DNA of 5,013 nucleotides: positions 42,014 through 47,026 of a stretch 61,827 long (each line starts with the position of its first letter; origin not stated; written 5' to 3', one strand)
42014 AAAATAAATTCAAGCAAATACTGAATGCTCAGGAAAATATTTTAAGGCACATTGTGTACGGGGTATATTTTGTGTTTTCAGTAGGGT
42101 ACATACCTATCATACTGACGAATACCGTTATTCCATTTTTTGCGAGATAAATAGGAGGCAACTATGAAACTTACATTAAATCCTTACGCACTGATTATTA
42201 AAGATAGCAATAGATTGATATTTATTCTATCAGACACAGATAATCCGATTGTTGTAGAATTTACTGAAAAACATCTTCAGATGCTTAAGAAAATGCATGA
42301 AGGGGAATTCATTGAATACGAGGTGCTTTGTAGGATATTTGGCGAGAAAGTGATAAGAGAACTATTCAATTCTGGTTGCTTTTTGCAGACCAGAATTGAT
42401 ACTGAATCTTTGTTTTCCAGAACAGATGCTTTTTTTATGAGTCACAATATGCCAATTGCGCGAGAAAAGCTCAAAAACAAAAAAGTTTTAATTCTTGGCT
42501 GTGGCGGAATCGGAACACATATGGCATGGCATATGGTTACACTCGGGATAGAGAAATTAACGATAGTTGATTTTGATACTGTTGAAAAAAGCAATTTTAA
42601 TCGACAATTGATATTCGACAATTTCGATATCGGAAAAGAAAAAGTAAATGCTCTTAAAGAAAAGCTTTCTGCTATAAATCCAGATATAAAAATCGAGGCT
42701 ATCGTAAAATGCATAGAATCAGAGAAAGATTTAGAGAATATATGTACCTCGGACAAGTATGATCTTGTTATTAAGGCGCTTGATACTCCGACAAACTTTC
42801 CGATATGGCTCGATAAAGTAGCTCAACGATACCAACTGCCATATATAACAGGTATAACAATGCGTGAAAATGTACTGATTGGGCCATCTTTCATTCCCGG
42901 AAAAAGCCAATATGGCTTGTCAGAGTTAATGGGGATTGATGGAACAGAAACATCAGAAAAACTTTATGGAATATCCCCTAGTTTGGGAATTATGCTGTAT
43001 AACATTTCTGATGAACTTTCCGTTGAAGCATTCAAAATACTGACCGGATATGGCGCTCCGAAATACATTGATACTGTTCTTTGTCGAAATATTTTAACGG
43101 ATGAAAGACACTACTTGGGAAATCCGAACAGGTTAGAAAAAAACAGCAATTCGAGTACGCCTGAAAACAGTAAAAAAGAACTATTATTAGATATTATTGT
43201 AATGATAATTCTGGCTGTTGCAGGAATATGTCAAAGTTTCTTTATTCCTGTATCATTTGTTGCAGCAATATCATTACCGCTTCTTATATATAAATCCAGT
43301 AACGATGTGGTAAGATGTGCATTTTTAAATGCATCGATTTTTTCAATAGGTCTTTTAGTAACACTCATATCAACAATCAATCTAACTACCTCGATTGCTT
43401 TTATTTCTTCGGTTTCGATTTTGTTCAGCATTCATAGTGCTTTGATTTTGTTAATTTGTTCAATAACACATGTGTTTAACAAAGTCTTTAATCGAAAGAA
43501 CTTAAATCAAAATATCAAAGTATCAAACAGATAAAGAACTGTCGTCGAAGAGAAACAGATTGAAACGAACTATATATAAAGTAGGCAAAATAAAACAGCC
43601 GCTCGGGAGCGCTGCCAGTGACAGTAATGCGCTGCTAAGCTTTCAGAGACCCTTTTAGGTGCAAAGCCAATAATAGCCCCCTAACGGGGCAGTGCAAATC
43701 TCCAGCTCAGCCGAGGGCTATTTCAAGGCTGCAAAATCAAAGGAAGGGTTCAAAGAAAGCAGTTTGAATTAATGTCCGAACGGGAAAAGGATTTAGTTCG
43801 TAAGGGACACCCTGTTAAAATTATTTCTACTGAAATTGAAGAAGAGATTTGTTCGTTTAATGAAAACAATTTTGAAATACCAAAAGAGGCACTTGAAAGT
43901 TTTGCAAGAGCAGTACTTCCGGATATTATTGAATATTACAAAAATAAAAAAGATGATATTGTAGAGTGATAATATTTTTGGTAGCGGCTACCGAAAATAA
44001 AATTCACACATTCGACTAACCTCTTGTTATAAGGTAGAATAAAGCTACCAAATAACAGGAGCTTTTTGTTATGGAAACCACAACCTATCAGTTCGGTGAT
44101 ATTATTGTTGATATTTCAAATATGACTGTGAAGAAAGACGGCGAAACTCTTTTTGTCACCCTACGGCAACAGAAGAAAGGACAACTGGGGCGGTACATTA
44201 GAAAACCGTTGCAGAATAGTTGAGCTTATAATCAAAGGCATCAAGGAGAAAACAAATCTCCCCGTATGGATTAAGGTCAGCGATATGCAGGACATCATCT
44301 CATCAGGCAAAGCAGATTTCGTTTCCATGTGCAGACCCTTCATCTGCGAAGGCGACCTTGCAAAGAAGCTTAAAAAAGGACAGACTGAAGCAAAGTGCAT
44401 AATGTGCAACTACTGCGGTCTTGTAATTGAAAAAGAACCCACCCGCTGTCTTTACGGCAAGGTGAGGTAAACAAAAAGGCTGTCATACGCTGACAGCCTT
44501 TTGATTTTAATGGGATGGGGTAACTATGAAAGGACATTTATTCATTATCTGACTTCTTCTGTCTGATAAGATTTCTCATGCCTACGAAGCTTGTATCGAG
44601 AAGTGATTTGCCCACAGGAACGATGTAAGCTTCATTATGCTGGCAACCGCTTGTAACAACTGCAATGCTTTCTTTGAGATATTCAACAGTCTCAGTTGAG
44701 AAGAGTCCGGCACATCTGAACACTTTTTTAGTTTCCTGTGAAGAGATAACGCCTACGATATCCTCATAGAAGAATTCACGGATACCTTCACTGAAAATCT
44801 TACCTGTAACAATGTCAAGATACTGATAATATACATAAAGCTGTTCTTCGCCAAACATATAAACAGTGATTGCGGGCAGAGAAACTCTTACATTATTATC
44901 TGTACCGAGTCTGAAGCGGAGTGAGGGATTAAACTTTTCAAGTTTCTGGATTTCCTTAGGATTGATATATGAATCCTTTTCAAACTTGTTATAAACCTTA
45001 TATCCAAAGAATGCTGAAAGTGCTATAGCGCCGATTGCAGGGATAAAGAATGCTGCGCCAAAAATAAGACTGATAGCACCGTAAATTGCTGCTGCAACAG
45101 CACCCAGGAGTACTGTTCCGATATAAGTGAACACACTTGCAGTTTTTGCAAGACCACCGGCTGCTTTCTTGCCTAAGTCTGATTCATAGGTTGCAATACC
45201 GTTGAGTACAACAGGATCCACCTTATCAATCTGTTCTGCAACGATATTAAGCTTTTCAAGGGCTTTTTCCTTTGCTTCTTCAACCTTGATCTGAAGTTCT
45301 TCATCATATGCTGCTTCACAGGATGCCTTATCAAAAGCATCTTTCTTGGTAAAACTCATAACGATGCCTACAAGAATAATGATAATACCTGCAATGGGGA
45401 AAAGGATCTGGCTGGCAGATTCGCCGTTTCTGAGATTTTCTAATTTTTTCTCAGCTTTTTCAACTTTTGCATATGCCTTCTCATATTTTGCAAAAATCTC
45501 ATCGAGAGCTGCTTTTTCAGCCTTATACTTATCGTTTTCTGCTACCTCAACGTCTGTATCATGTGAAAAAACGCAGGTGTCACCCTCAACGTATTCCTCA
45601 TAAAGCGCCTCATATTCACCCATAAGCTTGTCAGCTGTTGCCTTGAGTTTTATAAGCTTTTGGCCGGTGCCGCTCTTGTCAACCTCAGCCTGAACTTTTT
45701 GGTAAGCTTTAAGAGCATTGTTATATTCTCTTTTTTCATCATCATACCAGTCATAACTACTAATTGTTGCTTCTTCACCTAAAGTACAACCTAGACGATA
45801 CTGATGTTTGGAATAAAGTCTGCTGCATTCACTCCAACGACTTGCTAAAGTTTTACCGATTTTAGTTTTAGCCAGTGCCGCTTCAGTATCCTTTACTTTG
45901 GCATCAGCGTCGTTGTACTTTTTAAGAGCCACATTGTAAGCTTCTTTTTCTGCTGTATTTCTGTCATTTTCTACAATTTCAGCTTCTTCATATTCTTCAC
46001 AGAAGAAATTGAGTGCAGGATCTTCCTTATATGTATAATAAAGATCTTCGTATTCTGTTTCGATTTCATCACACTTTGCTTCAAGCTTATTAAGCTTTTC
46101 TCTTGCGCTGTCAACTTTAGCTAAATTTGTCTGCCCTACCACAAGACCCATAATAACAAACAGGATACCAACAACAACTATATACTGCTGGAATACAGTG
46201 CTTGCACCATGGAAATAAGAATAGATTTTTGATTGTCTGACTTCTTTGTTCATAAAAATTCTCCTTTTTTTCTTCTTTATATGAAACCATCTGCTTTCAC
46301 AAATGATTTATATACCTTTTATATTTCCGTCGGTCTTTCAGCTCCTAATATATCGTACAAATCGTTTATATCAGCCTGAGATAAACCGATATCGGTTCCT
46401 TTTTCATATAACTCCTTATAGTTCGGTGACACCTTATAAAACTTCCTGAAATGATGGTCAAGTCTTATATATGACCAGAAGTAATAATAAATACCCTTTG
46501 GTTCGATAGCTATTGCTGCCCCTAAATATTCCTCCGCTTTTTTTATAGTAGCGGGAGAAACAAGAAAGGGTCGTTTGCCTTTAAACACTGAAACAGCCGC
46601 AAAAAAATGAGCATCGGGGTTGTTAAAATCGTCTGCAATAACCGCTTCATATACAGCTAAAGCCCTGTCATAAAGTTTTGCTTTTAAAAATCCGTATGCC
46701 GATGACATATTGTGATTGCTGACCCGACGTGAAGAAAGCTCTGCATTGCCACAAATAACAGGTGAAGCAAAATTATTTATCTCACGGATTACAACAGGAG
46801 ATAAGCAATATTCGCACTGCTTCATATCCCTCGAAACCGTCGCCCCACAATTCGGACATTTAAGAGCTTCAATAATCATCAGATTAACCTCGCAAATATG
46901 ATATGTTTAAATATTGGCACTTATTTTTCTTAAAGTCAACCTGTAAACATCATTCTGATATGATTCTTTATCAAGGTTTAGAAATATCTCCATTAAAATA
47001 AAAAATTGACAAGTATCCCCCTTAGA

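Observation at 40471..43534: Compact RiPP-like cluster: twin Cys-Cys-terminated hydrophobic precursors + RRE-M50 protease + membrane-anchored ThiF/MccB-like adenylyltransferase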

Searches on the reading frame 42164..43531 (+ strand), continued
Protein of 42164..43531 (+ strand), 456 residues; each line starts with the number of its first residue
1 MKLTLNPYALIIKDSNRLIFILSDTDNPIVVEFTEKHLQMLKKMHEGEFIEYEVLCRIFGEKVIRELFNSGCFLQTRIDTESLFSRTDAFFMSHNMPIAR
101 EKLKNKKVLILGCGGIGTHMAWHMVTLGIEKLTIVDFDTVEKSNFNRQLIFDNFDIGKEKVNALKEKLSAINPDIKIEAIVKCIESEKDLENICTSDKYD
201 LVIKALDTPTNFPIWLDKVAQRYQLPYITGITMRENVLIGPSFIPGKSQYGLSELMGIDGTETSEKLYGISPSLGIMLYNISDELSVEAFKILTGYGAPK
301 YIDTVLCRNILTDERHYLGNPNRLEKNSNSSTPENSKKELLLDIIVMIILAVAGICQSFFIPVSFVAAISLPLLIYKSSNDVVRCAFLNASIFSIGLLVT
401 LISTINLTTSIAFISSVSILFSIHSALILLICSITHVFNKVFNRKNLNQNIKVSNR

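Call 65: find_encoding_contigs(protein=P0001, flank=500, max_places=3)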
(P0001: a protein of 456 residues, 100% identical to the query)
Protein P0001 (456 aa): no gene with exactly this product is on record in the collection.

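Call 80: search_protein_families(library=padloc, proteins=[window:42164-43531:+], max_evalue=0.001)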
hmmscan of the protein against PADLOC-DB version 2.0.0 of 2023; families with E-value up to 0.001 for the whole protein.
window:42164-43531:+ (456 aa): 33 families (the best 25 are shown)
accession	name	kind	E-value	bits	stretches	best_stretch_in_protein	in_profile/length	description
PDLC00837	E1-E2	-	1.5e-19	68.2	1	99-210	319-432/593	E1-E2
PDLC00831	E1-E2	-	5.7e-18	63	1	84-219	297-429/578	E1-E2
PDLC00848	E1-E2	-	3.4e-17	60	1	100-204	369-471/607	E1-E2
PDLC00830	E1-E2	-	3.5e-17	59.9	1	85-205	291-406/551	E1-E2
PDLC00855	E1-E2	-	1.2e-16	58.9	1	94-228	291-427/579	E1-E2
PDLC00843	E1-E2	-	2.2e-16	57.5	1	99-216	312-425/575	E1-E2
PDLC00850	E1-E2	-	2.5e-16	57.2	1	104-185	313-393/566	E1-E2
PDLC00839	E1-E2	-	3.6e-16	56.6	1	100-205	365-468/602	E1-E2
PDLC00832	E1-E2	-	3.6e-16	56.5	1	91-218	324-450/588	E1-E2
PDLC00857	E1-E2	-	6.7e-16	55.9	1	101-205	342-440/589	E1-E2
PDLC00854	E1-E2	-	9.3e-16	55.8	1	61-205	322-461/605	E1-E2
PDLC00836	E1-E2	-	1.5e-15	54.8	1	95-205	331-440/602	E1-E2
PDLC00856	E1-E2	-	2.5e-15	54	1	101-204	318-418/573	E1-E2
PDLC00840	E1-E2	-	3e-15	54.2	1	70-226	178-332/458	E1-E2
PDLC00829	E1-E2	-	8.7e-15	52.7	1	96-181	164-246/426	E1-E2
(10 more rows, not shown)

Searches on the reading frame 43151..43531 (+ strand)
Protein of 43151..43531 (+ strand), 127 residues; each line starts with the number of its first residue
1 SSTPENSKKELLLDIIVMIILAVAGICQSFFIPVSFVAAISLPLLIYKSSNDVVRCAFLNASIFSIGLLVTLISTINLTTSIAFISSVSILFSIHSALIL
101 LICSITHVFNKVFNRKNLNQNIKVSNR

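Call 51: search_protein_families(library=pfam, proteins=[window:43151-43531:+], max_evalue=10)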
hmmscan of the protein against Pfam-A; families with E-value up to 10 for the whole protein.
window:43151-43531:+ (127 aa): 0 families

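Call 72: search_protein_representatives(protein=window:43151-43531:+)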
Query: 127 residues. Proteins with E-value up to 0.001 (for the whole library): 3; up to 1e-10: 2; up to 1e-30: 0. The best 3 are listed.
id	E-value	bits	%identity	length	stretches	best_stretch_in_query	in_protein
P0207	3.0e-17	79.1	39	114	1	11-118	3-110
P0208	2.3e-14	69.8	39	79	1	41-114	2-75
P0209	1.3e-04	38.4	32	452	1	7-110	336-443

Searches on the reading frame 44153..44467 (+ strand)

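Call 8: search_protein_families(library=pfam, proteins=[window:44153-44467:+], max_evalue=0.01)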
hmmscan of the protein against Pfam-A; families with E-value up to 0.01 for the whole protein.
window:44153-44467:+ (105 aa): 1 family
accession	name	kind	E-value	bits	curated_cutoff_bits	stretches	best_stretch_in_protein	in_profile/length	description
PF00724.26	Oxidored_FMN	-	5e-10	39.6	27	2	2-33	184-215/342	NADH:flavin oxidoreductase / NADH oxidase family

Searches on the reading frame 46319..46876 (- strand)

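Call 8: search_protein_families(library=pfam, proteins=[window:46319-46876:-], max_evalue=0.01)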
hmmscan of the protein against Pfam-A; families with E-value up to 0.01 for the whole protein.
window:46319-46876:- (185 aa): 7 families
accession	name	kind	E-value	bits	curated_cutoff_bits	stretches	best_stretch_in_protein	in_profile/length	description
PF13240.11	Zn_Ribbon_1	-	3.2e-05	24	25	1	6-27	1-22/23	zinc-ribbon domain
PF13248.11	Zn_ribbon_3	-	0.00031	20.5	27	1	6-24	4-22/26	zinc-ribbon domain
PF10571.15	UPF0547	-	0.00032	21.2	29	1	6-24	2-20/26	Uncharacterised protein family UPF0547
PF13414.12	TPR_11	-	0.0023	18.1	26.8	0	69-91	10-32/42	TPR repeat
PF12773.13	DZR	-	0.0038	17.8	27.3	1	7-24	27-44/45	Double zinc ribbon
PF14559.12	TPR_19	-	0.0074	17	25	0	64-95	2-33/68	Tetratricopeptide repeat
PF24397.1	VNG_1110C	-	0.0086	16.3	27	0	13-36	34-57/66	VNG_1110C-like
